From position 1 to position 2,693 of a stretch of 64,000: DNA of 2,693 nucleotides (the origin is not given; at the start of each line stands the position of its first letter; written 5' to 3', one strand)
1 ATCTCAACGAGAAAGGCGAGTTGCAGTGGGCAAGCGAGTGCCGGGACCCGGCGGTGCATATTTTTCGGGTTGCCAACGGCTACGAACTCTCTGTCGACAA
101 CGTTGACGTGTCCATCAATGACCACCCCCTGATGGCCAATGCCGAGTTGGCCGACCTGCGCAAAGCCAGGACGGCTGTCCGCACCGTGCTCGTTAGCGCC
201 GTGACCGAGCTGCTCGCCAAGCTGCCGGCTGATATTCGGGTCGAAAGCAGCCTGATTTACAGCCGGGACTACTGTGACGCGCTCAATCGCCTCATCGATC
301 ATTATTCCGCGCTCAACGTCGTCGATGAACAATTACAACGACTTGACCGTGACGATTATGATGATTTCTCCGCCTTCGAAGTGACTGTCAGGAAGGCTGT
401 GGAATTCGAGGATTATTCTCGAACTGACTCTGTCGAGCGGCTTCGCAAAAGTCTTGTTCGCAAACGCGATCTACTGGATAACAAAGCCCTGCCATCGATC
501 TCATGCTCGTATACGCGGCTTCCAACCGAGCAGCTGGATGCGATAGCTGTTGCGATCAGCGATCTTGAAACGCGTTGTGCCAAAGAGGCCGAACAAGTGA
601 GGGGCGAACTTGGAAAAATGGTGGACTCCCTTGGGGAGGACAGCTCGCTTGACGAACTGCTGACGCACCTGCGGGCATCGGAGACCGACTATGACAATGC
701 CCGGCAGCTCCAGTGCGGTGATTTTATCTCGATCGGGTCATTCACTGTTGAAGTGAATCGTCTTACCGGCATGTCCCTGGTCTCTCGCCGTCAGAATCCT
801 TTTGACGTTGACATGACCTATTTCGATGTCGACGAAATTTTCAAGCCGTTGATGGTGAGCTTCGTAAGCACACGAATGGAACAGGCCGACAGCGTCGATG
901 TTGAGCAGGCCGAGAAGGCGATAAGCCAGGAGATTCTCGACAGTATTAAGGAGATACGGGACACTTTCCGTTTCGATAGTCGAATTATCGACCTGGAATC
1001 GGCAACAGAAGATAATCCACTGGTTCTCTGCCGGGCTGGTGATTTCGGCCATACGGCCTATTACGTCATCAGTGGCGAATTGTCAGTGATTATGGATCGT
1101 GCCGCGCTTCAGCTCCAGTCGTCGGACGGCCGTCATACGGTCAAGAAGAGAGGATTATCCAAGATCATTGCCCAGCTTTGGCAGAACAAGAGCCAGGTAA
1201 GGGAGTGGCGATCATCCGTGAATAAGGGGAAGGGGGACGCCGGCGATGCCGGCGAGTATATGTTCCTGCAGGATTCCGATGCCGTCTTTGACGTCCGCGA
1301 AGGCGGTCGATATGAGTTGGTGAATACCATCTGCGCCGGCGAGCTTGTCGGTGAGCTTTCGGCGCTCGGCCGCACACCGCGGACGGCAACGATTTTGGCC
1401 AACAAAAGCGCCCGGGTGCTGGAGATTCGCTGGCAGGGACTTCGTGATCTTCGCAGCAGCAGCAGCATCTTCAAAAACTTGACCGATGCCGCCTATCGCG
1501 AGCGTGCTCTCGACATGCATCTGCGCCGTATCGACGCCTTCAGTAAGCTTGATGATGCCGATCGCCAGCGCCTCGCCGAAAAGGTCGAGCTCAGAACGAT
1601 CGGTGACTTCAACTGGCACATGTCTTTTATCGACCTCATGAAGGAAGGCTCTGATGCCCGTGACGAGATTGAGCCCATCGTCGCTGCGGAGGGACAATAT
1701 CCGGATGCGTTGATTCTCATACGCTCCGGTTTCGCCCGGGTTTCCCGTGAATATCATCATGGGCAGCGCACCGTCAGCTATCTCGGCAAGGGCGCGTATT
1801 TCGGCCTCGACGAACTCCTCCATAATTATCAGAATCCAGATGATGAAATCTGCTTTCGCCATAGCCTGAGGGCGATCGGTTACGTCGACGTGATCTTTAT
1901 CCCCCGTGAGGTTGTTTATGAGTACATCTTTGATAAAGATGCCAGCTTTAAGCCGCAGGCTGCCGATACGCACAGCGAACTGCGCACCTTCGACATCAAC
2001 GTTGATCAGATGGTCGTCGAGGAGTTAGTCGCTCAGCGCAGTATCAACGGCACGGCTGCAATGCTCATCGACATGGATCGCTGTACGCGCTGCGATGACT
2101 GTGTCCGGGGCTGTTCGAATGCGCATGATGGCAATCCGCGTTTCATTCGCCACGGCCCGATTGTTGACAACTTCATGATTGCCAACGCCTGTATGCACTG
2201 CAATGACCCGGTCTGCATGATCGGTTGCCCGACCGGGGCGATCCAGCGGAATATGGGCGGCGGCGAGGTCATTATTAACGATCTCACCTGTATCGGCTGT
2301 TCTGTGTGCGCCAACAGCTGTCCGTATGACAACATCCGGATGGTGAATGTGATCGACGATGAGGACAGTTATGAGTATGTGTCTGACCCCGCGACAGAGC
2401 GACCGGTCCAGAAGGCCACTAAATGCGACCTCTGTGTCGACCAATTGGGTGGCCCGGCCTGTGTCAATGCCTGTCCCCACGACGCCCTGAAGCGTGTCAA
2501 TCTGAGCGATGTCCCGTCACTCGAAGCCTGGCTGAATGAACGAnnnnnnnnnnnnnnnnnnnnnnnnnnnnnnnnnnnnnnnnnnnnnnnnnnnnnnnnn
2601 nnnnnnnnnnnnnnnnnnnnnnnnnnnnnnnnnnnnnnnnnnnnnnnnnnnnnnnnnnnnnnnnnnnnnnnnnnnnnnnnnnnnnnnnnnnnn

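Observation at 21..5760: Candidate cyclic-nucleotide-gated transmembrane electron-transfer module: cNMP-binding::4x[4Fe-4S] fusion + His-rich membrane protein + decaheme cytochrome c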

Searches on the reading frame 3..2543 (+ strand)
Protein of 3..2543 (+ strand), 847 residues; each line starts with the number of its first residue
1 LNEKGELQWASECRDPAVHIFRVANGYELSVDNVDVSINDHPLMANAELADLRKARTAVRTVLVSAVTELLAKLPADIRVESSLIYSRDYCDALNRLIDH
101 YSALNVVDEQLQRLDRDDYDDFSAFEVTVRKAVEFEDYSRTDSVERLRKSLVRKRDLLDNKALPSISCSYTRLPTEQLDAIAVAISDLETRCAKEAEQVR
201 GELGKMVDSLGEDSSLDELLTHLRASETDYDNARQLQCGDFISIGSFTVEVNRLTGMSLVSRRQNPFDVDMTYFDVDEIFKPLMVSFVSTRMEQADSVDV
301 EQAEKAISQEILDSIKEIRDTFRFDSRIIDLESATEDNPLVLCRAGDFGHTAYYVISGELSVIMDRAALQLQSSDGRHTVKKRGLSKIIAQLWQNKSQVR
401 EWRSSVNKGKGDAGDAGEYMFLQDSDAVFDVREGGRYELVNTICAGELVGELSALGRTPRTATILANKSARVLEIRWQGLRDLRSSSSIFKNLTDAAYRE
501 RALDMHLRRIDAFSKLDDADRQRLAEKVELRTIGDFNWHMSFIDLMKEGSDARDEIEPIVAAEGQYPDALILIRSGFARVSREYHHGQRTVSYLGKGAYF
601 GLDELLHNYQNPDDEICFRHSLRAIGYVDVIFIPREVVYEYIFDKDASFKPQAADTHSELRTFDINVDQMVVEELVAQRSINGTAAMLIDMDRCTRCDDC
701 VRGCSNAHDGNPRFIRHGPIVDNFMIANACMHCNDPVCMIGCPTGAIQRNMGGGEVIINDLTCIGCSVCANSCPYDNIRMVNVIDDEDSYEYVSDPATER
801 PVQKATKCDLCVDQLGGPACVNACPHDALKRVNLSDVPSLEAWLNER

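Call 3: search_protein_families(library=pfam, proteins=[window:21-2543:+], max_evalue=1)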
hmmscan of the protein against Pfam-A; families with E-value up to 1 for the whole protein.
window:21-2543:+ (841 aa): 13 families
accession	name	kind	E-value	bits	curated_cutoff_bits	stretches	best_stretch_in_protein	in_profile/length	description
PF00027.35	cNMP_binding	-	9.7e-21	74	27.5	2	553-636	9-86/89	Cyclic nucleotide-binding domain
PF13247.11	Fer4_11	-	2.2e-10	41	26.2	2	717-774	3-61/100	4Fe-4S dicluster domain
PF12838.12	Fer4_7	-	5.9e-09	36.7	27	4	756-822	1-52/52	4Fe-4S dicluster domain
PF13187.11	Fer4_9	-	2.1e-08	34.5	27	4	723-770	1-50/52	4Fe-4S dicluster domain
PF13237.11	Fer4_10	-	6.8e-08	32.8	25.5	3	750-819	2-53/53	4Fe-4S dicluster domain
PF12837.12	Fer4_6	-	7.9e-07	29.2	25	2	752-771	4-23/24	4Fe-4S binding domain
PF00037.32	Fer4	-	7.1e-06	26.1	21.1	3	750-772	1-23/24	4Fe-4S binding domain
PF13484.11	Fer4_16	-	1.2e-05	26.4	30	1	757-820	2-65/66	4Fe-4S double cluster binding domain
PF12797.12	Fer4_2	-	1.2e-05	25.3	24.5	2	750-769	3-22/22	4Fe-4S binding domain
PF14697.11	Fer4_21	-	0.0016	19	35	1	722-774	6-59/59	4Fe-4S dicluster domain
PF25160.1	LdpA_Fe-S-bd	-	0.0021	18.2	27.6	1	726-776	4-47/49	LdpA Fe-S cluster-binding domain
PF12800.12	Fer4_4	-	0.0061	17.3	24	1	756-770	3-17/17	4Fe-4S binding domain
PF13183.11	Fer4_8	-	0.04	14.9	27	1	756-820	4-66/68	4Fe-4S dicluster domain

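Call 4: search_protein_families(library=ncbifam, proteins=[window:21-2543:+], max_evalue=1)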
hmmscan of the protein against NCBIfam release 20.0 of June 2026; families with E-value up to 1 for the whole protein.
window:21-2543:+ (841 aa): 74 families (the best 25 are shown)
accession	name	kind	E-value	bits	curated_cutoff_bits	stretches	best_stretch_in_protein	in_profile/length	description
NF009408.0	PRK12769.1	equivalog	1.1e-16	60.2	1003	1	686-827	10-146/659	formate-dependent uric acid utilization protein AegA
TIGR02951.1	DMSO_dmsB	equivalog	2.1e-16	60.4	214.1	1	715-828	55-153/161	DMSO/selenate family reductase complex B subunit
NF045797.1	DsrO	equivalog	7.3e-16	58.3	200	1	674-820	39-195/235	sulfate reduction electron transfer complex DsrMKJOP subunit DsrO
NF007658.0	PRK10330.1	equivalog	1.9e-14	53.5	260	1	717-833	51-162/181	electron transport protein HydN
NF045766.1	PhenlGlyoxDHPadI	equivalog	1.8e-13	50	700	1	680-827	6-137/443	NADH-dependent phenylglyoxylate dehydrogenase subunit beta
NF008134.0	PRK10882.1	equivalog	7.2e-13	48.3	263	1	720-823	109-203/329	hydrogenase 2 operon protein HybA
TIGR01582.1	FDH-beta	equivalog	3.9e-12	45.9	334.7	2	718-824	87-178/283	formate dehydrogenase subunit beta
TIGR03149.1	cyt_nit_nrfC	equivalog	6.4e-11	42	377.6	1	680-832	40-188/225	cytochrome c nitrite reductase Fe-S protein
NF045715.1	sulf_resp_HmcB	equivalog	1.3e-10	40.9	420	1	721-824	104-194/307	sulfate respiration complex iron-sulfur protein HmcB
NF041715.1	arsenate_red_ArrB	equivalog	1.5e-10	41.1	450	2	680-774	4-106/233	arsenate respiratory reductase iron-sulfur subunit ArrB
NF009451.0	PRK12809.1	equivalog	3e-10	39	1154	1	686-826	10-137/639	formate-dependent uric acid utilization protein YgfT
NF007382.0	PRK09898.1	equivalog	3.3e-10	39.8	213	1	716-831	115-206/208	ferredoxin-like protein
NF038355.1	FDH3_beta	equivalog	4.8e-10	39.8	240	1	681-770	5-99/180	formate dehydrogenase FDH3 subunit beta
NF042979.1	EthbenzDh_ebdB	equivalog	2.8e-09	36.3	740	1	718-777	147-206/354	ethylbenzene dehydrogenase subunit beta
NF011569.0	PRK14993.1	equivalog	5.1e-09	35.9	416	1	677-821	42-181/244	tetrathionate reductase subunit TtrB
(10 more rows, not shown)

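Call 6: find_homologous_proteins(query=window:3-2543:+)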
Query window:3-2543:+ (847 aa): 35 proteins with E <= 0.001 among 8000 candidates.
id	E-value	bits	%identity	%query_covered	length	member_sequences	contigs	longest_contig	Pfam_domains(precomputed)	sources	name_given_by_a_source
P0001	0.0e+0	1924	100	100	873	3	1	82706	PF12797.13,PF12837.13,PF13247.12,PF00037.33,PF13484.12,PF12838.13,PF00027.36,PF13237.12,PF13187.12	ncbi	-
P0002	0.0e+0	1901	99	100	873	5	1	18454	PF12797.13,PF12837.13,PF13247.12,PF00037.33,PF13484.12,PF12838.13,PF00027.36,PF13237.12,PF13187.12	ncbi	ncbi:MAG: cyclic nucleotide-binding domain-containing protein [Lentisphaeria bacterium]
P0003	0.0e+0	1756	91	100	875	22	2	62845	PF12797.13,PF12837.13,PF13247.12,PF00037.33,PF13484.12,PF12838.13,PF00027.36,PF13237.12,PF13187.12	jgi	jgi:Fe-S-cluster-containing dehydrogenase component/CRP-like cAMP-binding protein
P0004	6.6e-148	512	46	60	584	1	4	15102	PF12797.13,PF12837.13,PF13247.12,PF00037.33,PF12838.13,PF00027.36,PF13237.12,PF13187.12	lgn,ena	-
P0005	5.8e-144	499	45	62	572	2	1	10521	PF12797.13,PF12837.13,PF13247.12,PF00037.33,PF13484.12,PF12838.13,PF00027.36,PF13237.12,PF13187.12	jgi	-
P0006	2.5e-143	497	42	68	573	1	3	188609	PF12797.13,PF12837.13,PF13247.12,PF00037.33,PF13484.12,PF12838.13,PF00027.36,PF13237.12,PF13187.12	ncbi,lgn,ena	-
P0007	9.6e-143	495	43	67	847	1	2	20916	PF12797.13,PF00498.32,PF12837.13,PF13247.12,PF16697.11,PF12838.13,PF00027.36,PF13237.12,PF13187.12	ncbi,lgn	-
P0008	1.1e-142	495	46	60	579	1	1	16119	PF14697.12,PF12797.13,PF12837.13,PF13247.12,PF12838.13,PF00027.36,PF13237.12,PF13187.12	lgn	-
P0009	1.7e-141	491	45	62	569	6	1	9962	PF12797.13,PF12837.13,PF13247.12,PF00037.33,PF13484.12,PF12838.13,PF00027.36,PF13237.12,PF13187.12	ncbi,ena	-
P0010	2.5e-140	487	45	62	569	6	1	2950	PF12797.13,PF12837.13,PF13247.12,PF00037.33,PF12838.13,PF00027.36,PF13237.12,PF13187.12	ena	-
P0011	1.2e-138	482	45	62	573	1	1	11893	PF12797.13,PF12837.13,PF13247.12,PF12838.13,PF00027.36,PF13237.12,PF13187.12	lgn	-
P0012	1.4e-136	475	43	63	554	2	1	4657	PF14697.12,PF12797.13,PF12837.13,PF13247.12,PF00037.33,PF12838.13,PF00027.36,PF13237.12,PF13187.12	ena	-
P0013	2.8e-135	471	47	60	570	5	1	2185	PF12797.13,PF12837.13,PF13247.12,PF00037.33,PF13484.12,PF12838.13,PF00027.36,PF13237.12,PF13187.12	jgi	jgi:Fe-S-cluster-containing dehydrogenase component/CRP-like cAMP-binding protein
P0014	2.1e-133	464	40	68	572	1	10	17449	PF14697.12,PF12797.13,PF12837.13,PF13247.12,PF00037.33,PF12838.13,PF00027.36,PF13237.12,PF13187.12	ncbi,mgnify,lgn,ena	mgnify:FL=1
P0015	2.4e-133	464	39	70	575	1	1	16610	PF14697.12,PF12797.13,PF12837.13,PF13247.12,PF00037.33,PF12838.13,PF00027.36,PF13237.12,PF13187.12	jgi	jgi:Fe-S-cluster-containing dehydrogenase component/CRP-like cAMP-binding protein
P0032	1.2e-116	409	41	62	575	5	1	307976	PF14697.12,PF12797.13,PF12837.13,PF13247.12,PF00037.33,PF13484.12,PF12838.13,PF00027.36,PF13237.12,PF13187.12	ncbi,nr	ncbi:MAG: cyclic nucleotide-binding domain-containing protein [Fuerstiella sp.]|nr:cyclic nucleotide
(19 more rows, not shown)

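Call 7: find_encoding_contigs(protein=P0001, flank=10000, max_places=3)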
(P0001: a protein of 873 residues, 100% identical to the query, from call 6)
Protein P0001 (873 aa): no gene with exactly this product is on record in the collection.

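Call 8: find_encoding_contigs(protein=P0032, flank=8000, max_places=3)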
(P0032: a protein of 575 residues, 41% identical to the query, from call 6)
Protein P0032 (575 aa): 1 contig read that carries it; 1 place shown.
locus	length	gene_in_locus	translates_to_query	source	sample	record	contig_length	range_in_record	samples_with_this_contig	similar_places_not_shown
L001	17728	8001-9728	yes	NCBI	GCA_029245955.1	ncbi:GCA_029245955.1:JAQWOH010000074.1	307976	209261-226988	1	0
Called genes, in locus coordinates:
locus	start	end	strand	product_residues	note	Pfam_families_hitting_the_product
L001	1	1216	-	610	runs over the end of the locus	-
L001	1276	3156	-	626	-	PF13435:Cytochrome_C554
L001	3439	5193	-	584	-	PF00498:FHA (weak), PF00211:Guanylate_cyc (weak)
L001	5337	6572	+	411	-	PF00970:FAD_binding_6, PF00175:NAD_binding_1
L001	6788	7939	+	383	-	PF22113:Mtrc-MtrF_II-IV_dom (faint), PF13435:Cytochrome_C554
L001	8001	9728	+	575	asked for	PF00027:cNMP_binding, PF13187:Fer4_9 (faint), PF12797:Fer4_2 (faint), PF12837:Fer4_6 (faint), PF13237:Fer4_10 (faint), PF13247:Fer4_11, PF00037:Fer4 (weak), PF12838:Fer4_7 (weak), +2 more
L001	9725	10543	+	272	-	-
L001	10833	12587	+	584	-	PF14522:Cytochrome_C7 (faint), PF22113:Mtrc-MtrF_II-IV_dom (faint), PF09699:Paired_CXXCH_1 (faint), PF14537:Cytochrom_c3_2 (faint)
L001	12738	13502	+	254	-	PF23023:Anti-Pycsar_Apyc1 (weak), PF00753:Lactamase_B (weak), PF12706:Lactamase_B_2, PF02112:PDEase_II (weak)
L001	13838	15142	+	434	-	PF00109:ketoacyl-synt, PF02801:Ketoacyl-synt_C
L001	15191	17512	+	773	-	PF07584:BatA, PF13519:VWA_2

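Call 9: find_encoding_contigs(protein=P0006, flank=8000, max_places=3)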
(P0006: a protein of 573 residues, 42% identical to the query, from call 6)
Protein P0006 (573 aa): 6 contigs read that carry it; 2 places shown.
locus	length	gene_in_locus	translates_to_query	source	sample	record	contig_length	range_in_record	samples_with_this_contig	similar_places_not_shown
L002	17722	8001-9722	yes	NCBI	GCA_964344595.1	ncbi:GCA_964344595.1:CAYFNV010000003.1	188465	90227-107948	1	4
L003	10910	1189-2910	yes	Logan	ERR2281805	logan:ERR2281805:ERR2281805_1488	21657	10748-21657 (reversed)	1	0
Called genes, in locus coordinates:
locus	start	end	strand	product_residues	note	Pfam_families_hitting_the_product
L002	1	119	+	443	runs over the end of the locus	PF00155:Aminotran_1_2, PF01212:Beta_elim_lyase (weak)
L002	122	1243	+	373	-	-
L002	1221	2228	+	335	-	PF04321:RmlD_sub_bind, PF05368:NmrA (weak), PF01073:3Beta_HSD, PF01370:Epimerase, PF07993:NAD_binding_4, PF13460:NAD_binding_10, PF16363:GDP_Man_Dehyd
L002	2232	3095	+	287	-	PF01066:CDP-OH_P_transf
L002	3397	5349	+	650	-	PF14522:Cytochrome_C7 (faint), PF13435:Cytochrome_C554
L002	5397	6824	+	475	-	-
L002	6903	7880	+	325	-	PF14522:Cytochrome_C7 (faint), PF13435:Cytochrome_C554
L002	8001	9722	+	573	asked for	PF00027:cNMP_binding, PF13187:Fer4_9 (faint), PF13484:Fer4_16 (faint), PF00037:Fer4 (faint), PF12797:Fer4_2 (faint), PF13247:Fer4_11, PF13237:Fer4_10 (weak), PF12838:Fer4_7 (weak), +1 more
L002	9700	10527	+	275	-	-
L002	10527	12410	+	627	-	PF09699:Paired_CXXCH_1 (faint), PF14522:Cytochrome_C7 (faint), PF22113:Mtrc-MtrF_II-IV_dom (faint)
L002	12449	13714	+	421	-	PF00970:FAD_binding_6 (weak), PF00175:NAD_binding_1, PF08030:NAD_binding_6 (faint), PF00111:Fer2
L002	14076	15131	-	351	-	PF01209:Ubie_methyltran, PF01728:FtsJ (weak), PF13489:Methyltransf_23, PF01135:PCMT (weak), PF08241:Methyltransf_11, PF08242:Methyltransf_12, PF13649:Methyltransf_25, PF13847:Methyltransf_31, +2 more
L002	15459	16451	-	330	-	PF00072:Response_reg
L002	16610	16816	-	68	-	-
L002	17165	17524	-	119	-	-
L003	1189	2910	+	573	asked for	PF00027:cNMP_binding, PF13187:Fer4_9 (faint), PF13484:Fer4_16 (faint), PF00037:Fer4 (faint), PF12797:Fer4_2 (faint), PF13247:Fer4_11, PF13237:Fer4_10 (weak), PF12838:Fer4_7 (weak), +1 more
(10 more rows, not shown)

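Call 14: find_encoding_contigs(protein=P0003, flank=10000, max_places=3)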
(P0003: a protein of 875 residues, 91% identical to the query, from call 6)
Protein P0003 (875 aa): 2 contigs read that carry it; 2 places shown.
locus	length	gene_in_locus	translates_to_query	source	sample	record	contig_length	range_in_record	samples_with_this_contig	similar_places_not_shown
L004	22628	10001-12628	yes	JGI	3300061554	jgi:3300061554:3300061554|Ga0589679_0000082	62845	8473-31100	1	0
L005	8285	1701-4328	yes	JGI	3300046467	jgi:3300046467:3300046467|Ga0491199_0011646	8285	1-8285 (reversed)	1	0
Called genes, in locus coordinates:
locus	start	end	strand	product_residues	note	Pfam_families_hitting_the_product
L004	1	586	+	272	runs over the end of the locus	PF09992:NAGPA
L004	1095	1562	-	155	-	-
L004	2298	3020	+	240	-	-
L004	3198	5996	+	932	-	PF22113:Mtrc-MtrF_II-IV_dom (faint), PF13435:Cytochrome_C554 (weak), PF14537:Cytochrom_c3_2 (faint)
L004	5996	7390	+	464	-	-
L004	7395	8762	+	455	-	PF00175:NAD_binding_1 (weak)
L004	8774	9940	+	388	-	PF14522:Cytochrome_C7 (faint), PF13435:Cytochrome_C554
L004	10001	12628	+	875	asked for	PF00027:cNMP_binding, PF12838:Fer4_7 (faint), PF13187:Fer4_9 (faint), PF13484:Fer4_16 (faint), PF00037:Fer4 (faint), PF12797:Fer4_2 (faint), PF12837:Fer4_6 (faint), PF13247:Fer4_11, +1 more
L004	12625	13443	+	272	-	-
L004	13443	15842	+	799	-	PF02085:Cytochrom_CIII (faint), PF09699:Paired_CXXCH_1 (faint), PF14522:Cytochrome_C7 (faint), PF14537:Cytochrom_c3_2 (faint), PF22113:Mtrc-MtrF_II-IV_dom (faint)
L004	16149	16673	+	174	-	PF01738:DLH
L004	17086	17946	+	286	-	PF00582:Usp (faint)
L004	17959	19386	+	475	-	PF02040:ArsB, PF03600:CitMHS, PF06450:NhaB (weak)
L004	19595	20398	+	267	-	PF05721:PhyH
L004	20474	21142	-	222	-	PF03737:RraA-like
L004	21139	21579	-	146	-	PF00903:Glyoxalase, PF13669:Glyoxalase_4 (weak)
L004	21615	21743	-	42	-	-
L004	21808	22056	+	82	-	-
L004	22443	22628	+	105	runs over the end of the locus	-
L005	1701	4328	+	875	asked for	PF00027:cNMP_binding, PF12838:Fer4_7 (faint), PF13187:Fer4_9 (faint), PF13484:Fer4_16 (faint), PF00037:Fer4 (faint), PF12797:Fer4_2 (faint), PF12837:Fer4_6 (faint), PF13247:Fer4_11, +1 more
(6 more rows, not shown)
